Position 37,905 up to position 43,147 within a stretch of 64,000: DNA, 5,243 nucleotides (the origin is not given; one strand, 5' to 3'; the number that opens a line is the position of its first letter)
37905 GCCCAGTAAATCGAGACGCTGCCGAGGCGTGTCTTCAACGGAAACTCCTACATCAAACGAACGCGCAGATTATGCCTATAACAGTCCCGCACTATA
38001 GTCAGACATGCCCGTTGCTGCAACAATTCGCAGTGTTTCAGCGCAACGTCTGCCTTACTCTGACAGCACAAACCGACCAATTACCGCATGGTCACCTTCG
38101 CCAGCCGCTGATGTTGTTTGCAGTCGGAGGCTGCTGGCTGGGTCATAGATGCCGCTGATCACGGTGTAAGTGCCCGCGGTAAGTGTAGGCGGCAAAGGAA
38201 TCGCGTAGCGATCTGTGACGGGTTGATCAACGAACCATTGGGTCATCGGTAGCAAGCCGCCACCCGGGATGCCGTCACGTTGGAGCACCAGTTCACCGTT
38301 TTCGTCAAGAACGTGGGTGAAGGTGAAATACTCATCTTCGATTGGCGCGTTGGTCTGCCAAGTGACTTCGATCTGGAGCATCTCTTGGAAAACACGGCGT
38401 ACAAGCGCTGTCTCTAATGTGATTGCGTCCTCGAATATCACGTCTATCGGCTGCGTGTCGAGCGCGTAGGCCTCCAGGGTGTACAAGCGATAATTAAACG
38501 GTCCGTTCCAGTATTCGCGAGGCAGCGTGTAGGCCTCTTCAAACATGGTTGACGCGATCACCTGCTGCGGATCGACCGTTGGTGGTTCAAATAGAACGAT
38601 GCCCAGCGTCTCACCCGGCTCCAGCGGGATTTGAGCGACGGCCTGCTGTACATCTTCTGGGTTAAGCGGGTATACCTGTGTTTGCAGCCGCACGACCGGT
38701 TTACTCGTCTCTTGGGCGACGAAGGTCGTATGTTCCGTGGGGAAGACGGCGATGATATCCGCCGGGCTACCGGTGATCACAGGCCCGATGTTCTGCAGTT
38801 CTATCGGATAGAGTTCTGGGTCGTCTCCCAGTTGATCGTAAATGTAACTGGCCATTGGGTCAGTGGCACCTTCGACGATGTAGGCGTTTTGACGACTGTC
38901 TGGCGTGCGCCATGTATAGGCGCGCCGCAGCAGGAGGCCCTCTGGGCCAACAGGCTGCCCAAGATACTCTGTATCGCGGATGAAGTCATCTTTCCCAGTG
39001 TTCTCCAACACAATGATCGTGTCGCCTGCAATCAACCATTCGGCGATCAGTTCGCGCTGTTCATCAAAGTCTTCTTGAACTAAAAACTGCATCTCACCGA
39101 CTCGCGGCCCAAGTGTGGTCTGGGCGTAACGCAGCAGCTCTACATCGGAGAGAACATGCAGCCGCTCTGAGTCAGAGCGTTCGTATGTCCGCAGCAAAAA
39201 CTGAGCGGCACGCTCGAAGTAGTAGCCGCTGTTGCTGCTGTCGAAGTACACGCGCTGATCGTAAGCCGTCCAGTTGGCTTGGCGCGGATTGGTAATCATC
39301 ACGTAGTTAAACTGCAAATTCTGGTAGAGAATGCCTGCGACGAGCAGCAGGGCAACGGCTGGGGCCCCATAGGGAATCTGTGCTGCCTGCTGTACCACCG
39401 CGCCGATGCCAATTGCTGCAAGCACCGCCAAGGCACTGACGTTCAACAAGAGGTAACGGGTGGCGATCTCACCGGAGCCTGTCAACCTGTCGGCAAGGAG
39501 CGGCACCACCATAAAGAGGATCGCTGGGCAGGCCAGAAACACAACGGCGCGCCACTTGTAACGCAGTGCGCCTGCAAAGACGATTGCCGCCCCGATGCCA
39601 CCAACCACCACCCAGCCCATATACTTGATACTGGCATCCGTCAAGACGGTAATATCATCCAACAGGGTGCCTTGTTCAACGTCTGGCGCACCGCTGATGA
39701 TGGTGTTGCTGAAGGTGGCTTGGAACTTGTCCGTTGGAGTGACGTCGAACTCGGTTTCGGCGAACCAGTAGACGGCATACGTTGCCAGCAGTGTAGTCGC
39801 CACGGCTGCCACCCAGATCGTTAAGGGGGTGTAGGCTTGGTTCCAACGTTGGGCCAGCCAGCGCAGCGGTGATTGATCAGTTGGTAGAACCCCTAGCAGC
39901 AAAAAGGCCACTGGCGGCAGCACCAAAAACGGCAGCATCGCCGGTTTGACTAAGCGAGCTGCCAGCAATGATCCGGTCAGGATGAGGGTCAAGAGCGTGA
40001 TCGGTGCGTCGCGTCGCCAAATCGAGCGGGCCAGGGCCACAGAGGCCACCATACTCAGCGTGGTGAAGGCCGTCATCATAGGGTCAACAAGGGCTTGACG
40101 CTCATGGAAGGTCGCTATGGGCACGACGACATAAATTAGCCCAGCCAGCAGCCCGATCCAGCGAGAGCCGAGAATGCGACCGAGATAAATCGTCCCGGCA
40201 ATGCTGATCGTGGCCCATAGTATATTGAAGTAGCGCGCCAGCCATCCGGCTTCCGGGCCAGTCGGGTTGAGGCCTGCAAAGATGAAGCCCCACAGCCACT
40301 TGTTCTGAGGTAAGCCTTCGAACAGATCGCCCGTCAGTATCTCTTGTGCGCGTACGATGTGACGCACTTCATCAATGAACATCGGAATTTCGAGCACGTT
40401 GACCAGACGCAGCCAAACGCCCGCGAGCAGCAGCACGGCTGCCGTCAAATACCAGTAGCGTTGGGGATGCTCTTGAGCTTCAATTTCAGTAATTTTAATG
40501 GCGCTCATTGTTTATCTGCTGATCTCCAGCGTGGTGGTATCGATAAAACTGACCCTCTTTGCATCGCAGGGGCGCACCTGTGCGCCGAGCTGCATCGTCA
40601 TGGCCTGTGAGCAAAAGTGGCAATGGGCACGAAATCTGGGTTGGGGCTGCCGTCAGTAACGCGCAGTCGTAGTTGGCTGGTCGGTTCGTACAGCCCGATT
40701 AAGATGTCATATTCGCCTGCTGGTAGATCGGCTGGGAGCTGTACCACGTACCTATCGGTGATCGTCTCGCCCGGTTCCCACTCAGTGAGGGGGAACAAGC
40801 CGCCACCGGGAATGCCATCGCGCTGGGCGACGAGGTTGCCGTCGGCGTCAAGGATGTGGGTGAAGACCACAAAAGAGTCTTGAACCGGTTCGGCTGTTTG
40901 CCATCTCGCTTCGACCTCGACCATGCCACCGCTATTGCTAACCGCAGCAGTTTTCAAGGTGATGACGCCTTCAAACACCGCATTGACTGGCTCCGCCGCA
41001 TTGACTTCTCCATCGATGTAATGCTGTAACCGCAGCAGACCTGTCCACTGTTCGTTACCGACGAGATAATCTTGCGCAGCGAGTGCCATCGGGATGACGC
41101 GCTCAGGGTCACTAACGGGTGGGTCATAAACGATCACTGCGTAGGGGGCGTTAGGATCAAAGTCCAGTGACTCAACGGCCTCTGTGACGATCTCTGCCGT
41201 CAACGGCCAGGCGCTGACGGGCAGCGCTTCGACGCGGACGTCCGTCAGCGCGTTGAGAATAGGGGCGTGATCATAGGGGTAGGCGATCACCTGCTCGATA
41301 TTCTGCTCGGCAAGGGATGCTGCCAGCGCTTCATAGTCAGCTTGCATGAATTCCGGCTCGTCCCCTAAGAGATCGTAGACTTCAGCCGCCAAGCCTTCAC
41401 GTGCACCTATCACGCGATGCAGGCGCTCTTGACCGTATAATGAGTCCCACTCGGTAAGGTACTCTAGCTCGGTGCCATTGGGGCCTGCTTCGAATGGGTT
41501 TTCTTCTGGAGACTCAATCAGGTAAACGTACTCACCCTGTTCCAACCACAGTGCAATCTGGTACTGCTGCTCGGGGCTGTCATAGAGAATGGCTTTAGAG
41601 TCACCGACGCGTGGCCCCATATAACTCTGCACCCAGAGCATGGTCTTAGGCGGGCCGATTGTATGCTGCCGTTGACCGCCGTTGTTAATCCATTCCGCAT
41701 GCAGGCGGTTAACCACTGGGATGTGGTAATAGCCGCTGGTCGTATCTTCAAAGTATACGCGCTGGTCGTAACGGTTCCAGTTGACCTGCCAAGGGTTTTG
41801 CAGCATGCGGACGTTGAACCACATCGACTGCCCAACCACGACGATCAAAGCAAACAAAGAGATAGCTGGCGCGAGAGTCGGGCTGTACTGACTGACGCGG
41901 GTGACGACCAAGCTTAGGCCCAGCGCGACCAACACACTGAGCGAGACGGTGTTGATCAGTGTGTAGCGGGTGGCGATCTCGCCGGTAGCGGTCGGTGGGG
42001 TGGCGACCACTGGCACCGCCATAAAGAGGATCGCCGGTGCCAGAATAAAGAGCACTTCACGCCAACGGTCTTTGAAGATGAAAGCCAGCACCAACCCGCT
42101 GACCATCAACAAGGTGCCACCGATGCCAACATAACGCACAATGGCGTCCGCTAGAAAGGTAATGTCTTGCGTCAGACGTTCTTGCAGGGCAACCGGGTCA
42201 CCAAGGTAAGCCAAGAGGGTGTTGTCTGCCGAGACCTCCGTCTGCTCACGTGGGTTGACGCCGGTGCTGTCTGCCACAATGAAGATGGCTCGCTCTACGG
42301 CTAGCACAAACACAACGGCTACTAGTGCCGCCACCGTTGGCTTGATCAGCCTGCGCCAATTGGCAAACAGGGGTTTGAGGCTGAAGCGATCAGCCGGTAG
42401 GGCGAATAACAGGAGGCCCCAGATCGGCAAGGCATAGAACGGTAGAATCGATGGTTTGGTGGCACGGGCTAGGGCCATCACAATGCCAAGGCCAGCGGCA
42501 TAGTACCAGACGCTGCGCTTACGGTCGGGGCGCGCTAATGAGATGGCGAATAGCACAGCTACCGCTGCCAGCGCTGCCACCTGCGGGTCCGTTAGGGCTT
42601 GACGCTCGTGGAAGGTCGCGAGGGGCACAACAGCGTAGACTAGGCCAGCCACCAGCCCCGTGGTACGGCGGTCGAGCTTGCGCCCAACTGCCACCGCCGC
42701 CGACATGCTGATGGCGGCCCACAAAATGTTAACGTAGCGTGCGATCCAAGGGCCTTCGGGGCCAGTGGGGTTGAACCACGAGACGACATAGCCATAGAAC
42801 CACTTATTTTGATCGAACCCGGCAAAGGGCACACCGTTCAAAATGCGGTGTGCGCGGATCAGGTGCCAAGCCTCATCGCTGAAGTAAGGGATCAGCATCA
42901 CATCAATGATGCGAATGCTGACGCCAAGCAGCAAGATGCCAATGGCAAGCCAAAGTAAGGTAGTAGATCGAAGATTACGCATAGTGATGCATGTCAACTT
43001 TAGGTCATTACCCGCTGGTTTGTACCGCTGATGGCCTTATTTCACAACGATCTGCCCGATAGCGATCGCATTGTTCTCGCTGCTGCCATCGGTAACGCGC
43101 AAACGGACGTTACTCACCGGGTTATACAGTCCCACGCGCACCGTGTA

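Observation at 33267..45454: Five tandem, co-oriented paralogs of an ArnT/PMT-like GT-C membrane protein ending in a GNAT acetyltransferase (sixth copy at 12206..13765)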

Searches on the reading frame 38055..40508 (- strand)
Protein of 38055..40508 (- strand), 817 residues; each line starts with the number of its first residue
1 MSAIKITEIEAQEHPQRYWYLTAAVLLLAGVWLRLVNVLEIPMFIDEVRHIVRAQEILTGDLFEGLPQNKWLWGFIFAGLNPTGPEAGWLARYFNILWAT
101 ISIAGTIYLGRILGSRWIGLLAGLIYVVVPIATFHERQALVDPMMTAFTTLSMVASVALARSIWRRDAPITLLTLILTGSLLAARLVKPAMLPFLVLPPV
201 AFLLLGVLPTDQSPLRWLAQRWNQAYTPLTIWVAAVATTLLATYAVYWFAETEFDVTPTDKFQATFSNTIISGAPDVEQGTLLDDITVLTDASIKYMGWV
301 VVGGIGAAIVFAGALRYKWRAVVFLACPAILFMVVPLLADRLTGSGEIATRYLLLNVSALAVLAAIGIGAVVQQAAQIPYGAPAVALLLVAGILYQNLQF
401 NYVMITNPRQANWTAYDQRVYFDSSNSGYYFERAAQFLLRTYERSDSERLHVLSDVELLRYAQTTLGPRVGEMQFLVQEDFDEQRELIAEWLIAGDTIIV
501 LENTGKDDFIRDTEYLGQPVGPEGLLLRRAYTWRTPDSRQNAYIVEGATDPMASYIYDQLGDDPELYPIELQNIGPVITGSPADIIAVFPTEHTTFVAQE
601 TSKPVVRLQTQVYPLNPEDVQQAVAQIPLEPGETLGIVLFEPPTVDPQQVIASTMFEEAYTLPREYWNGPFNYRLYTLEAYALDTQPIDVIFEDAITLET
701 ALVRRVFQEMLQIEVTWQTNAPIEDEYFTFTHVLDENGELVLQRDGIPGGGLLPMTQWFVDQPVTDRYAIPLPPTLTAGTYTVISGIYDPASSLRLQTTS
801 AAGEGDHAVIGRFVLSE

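Call 3: search_protein_families(library=pfam, proteins=[window:38055-40508:-], max_evalue=1)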
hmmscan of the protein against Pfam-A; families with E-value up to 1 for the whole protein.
window:38055-40508:- (817 aa): 1 family
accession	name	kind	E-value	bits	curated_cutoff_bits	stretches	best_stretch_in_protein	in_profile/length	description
PF02366.24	PMT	-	0.00015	21.8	22.7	1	88-213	82-205/245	Dolichyl-phosphate-mannose-protein mannosyltransferase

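Call 4: search_protein_families(library=ncbifam, proteins=[window:38055-40508:-], max_evalue=1)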
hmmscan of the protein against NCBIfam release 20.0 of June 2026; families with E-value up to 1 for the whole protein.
window:38055-40508:- (817 aa): 1 family
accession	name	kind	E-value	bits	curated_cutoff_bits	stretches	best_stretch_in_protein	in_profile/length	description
NF009461.0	PRK12821.1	equivalog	0.38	9.3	399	0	16-47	280-311/477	aspartyl/glutamyl-tRNA amidotransferase subunit C-like protein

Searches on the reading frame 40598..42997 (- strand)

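Call 3: search_protein_families(library=pfam, proteins=[window:40598-42997:-], max_evalue=1)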
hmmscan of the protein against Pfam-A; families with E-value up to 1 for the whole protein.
window:40598-42997:- (799 aa): 2 families
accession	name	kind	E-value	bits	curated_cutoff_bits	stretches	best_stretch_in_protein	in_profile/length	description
PF13231.12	PMT_2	-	4.4e-05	24.2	26.1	1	82-199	20-132/160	Dolichyl-phosphate-mannose-protein mannosyltransferase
PF16116.10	DUF4832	-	0.0081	16.4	29.2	1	737-778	165-206/216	Domain of unknown function (DUF4832)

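Call 4: search_protein_families(library=ncbifam, proteins=[window:40598-42997:-], max_evalue=1)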
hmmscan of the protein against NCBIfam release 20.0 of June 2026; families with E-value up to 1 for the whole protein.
window:40598-42997:- (799 aa): 2 families
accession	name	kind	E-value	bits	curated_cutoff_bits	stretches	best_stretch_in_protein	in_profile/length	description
NF000008.1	trim_DfrA1_rpt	exception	0.12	12.1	420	0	78-130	17-68/187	trimethoprim-resistant repeat-containing dihydrofolate reductase DfrA1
NF047670.1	LIC10816_fam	subfamily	0.81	10.4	150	1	322-402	8-91/94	LIC10816 family protein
